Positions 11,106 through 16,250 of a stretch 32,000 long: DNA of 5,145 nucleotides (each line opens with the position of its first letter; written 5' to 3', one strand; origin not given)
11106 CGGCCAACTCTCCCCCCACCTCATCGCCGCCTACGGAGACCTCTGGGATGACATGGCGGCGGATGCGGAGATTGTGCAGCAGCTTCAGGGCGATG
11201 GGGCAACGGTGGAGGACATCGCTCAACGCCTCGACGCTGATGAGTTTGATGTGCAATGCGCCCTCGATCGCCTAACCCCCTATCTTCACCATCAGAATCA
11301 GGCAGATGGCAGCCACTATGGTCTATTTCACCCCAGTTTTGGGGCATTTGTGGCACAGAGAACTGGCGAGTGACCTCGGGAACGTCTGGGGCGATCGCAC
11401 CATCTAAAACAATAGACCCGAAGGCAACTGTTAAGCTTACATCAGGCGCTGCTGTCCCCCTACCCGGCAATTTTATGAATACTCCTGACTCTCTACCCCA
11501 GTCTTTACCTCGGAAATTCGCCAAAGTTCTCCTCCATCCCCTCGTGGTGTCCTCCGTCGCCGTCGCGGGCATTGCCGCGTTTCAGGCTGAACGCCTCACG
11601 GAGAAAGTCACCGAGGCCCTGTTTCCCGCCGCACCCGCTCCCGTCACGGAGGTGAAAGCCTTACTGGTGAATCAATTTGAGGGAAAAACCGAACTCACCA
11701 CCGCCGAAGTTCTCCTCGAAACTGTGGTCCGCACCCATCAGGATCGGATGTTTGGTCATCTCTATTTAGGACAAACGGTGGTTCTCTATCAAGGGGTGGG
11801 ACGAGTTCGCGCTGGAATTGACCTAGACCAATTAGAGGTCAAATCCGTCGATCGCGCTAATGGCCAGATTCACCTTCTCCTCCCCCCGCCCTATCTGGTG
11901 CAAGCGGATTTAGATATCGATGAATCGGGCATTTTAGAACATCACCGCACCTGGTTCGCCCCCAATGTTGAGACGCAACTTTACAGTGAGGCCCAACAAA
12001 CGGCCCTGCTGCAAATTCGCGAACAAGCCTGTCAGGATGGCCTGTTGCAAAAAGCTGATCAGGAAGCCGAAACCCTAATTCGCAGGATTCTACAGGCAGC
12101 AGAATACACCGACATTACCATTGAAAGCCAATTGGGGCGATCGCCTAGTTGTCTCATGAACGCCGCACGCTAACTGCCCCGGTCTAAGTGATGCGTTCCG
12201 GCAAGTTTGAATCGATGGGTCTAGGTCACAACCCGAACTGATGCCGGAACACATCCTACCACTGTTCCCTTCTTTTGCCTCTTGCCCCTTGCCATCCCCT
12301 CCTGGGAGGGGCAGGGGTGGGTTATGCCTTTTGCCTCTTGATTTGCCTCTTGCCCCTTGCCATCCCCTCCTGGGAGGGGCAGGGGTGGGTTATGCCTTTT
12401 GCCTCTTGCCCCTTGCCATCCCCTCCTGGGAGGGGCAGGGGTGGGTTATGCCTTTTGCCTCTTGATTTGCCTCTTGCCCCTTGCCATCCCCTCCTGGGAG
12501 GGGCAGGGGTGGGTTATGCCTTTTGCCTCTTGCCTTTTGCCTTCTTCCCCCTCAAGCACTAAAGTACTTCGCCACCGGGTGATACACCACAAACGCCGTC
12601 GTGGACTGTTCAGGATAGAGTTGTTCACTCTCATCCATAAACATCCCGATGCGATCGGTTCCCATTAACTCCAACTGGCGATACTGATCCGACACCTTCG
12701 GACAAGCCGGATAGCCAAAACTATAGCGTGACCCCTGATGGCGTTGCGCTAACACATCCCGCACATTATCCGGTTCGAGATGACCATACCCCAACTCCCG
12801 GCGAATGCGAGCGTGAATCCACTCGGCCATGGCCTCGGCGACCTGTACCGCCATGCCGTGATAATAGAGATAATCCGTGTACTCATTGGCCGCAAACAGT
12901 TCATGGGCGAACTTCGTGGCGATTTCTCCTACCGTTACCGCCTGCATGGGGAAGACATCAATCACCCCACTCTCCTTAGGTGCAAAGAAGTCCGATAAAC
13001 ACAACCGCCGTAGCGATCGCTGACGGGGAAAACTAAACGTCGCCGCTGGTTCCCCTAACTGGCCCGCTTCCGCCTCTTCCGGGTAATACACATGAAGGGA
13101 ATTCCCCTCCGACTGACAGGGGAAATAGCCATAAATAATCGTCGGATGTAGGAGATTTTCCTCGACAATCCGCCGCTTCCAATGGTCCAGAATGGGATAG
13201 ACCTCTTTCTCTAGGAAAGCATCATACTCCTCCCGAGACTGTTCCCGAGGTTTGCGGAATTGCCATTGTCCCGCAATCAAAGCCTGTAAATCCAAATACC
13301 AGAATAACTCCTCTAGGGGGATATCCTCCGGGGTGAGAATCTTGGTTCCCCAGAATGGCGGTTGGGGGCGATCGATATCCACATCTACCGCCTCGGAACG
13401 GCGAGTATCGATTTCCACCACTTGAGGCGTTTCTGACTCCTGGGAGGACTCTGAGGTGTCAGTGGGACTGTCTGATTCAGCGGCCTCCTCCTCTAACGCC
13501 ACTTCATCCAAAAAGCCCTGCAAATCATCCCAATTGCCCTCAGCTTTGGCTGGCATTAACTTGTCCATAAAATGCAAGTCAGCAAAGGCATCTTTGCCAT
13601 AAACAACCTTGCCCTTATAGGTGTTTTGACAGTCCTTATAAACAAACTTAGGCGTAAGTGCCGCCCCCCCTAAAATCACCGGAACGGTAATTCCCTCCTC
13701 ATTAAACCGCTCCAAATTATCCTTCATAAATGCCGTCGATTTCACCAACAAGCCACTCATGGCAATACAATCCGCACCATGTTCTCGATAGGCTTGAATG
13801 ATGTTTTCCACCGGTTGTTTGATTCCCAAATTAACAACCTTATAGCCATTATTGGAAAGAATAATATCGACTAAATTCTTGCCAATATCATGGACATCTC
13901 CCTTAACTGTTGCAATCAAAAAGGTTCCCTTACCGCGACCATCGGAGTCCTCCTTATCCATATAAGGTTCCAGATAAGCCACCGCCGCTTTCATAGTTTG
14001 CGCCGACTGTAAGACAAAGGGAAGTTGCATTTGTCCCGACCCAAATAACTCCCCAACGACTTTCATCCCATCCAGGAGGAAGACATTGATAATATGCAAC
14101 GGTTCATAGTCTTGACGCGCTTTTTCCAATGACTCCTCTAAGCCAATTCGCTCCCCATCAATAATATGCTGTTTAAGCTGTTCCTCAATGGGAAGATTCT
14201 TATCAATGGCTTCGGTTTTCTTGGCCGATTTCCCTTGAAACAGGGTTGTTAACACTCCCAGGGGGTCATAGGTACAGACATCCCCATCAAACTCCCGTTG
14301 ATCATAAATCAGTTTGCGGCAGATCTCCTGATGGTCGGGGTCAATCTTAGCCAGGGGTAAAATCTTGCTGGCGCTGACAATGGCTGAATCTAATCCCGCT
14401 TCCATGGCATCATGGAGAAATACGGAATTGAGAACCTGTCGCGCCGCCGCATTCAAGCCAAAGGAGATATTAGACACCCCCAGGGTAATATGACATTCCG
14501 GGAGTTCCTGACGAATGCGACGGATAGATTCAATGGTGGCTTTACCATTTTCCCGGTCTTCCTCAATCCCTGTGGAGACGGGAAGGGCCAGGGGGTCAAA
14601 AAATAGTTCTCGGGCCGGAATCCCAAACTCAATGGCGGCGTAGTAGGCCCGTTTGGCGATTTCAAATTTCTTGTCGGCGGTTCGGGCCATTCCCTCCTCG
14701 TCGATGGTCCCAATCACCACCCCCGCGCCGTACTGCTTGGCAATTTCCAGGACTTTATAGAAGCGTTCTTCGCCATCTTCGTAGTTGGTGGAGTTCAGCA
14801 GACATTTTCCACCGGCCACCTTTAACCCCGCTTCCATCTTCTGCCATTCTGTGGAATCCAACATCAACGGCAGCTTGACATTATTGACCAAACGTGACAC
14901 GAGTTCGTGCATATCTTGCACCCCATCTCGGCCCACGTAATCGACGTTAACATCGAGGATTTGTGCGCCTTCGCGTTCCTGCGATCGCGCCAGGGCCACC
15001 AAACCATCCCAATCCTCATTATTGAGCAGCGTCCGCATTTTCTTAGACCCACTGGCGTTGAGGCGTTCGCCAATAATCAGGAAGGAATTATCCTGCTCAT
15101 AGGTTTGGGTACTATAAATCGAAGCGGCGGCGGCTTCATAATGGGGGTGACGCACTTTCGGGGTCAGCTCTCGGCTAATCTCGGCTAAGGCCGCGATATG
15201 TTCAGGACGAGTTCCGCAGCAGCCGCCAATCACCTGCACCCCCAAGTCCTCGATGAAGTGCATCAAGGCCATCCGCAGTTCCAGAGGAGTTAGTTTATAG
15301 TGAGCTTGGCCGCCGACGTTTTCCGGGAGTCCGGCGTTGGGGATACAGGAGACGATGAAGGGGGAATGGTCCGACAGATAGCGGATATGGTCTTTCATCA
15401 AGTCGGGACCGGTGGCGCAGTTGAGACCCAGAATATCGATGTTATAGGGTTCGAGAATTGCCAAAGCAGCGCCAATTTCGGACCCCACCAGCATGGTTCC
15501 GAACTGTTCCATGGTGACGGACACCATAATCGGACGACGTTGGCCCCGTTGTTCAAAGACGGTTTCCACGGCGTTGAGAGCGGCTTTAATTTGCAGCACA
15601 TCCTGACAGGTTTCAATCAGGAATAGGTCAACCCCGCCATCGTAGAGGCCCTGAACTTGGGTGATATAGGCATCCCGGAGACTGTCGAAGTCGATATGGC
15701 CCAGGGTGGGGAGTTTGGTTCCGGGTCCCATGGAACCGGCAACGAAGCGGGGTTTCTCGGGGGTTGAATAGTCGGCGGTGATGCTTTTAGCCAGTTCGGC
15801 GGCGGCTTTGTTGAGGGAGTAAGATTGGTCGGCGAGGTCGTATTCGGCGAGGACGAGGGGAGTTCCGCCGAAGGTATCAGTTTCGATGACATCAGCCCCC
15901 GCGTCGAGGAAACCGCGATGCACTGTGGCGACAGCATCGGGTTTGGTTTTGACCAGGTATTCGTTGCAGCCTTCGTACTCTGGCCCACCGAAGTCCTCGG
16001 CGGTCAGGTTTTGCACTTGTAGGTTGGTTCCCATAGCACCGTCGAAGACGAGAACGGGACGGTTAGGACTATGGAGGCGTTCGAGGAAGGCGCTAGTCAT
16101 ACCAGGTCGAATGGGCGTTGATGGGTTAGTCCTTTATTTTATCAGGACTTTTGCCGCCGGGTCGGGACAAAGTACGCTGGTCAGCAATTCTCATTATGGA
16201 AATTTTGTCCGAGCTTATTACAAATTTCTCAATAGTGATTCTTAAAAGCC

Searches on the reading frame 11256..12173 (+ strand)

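Call 6: search_protein_families(library=pfam, proteins=[window:11256-12173:+], max_evalue=0.01)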
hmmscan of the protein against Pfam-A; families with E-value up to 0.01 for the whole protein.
window:11256-12173:+ (305 aa): 1 family
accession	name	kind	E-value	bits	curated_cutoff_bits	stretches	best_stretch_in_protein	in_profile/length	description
PF14014.11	DUF4230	-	2e-22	80.3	27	1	140-289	2-148/148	Protein of unknown function (DUF4230)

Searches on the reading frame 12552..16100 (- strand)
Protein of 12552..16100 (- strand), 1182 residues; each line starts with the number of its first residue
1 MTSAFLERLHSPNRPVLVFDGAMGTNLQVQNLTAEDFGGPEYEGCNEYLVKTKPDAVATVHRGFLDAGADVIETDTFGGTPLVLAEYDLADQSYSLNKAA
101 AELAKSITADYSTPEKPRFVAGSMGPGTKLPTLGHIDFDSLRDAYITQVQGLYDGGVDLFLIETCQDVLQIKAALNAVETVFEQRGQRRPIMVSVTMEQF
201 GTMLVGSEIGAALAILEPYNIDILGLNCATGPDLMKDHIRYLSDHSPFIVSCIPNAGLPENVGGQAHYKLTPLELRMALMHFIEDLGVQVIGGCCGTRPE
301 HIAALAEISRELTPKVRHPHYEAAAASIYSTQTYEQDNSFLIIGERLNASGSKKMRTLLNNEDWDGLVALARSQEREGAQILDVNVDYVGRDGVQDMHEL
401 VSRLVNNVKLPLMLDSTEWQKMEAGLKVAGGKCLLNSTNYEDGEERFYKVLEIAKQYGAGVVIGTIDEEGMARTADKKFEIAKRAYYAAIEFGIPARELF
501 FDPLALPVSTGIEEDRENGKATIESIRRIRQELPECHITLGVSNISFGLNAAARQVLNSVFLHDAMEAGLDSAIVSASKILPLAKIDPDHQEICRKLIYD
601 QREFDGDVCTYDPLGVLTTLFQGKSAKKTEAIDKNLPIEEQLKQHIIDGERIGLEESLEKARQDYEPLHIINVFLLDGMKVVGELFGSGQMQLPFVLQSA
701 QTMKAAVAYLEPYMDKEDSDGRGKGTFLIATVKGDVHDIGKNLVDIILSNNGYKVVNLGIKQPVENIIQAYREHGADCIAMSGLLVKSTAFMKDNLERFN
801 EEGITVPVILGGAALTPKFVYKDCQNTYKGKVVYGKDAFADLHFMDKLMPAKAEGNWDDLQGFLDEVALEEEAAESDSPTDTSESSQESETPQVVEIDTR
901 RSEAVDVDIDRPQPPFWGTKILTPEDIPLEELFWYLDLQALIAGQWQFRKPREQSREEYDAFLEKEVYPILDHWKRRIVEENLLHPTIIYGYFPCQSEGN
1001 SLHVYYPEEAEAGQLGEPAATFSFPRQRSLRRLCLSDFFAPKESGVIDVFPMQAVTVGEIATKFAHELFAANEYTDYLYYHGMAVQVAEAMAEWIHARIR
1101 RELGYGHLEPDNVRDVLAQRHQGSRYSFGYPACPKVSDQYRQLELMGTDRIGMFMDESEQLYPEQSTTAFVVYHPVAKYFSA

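Call 6: search_protein_families(library=pfam, proteins=[window:12552-16100:-], max_evalue=0.01)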
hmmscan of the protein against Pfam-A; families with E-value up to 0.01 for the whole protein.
window:12552-16100:- (1182 aa): 6 families
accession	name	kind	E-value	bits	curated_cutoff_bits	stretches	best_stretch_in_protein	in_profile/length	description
PF02574.22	S-methyl_trans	-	1.6e-82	278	22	1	17-307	1-281/283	Homocysteine S-methyltransferase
PF00809.28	Pterin_bind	-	2.7e-47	161.9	25.5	1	344-575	1-243/244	Pterin binding enzyme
PF02965.22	Met_synt_B12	-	5e-34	118.4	25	1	965-1181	38-256/273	Vitamin B12 dependent methionine synthase, activation domain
PF02607.22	B12-binding_2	-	1.2e-20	73.9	23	1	639-711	2-74/74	B12 binding domain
PF02310.24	B12-binding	-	4.2e-19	69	32.1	1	726-841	2-119/121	B12 binding domain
PF03599.22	CdhD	-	9.3e-05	21.8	24.8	1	394-514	82-187/387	CO dehydrogenase/acetyl-CoA synthase delta subunit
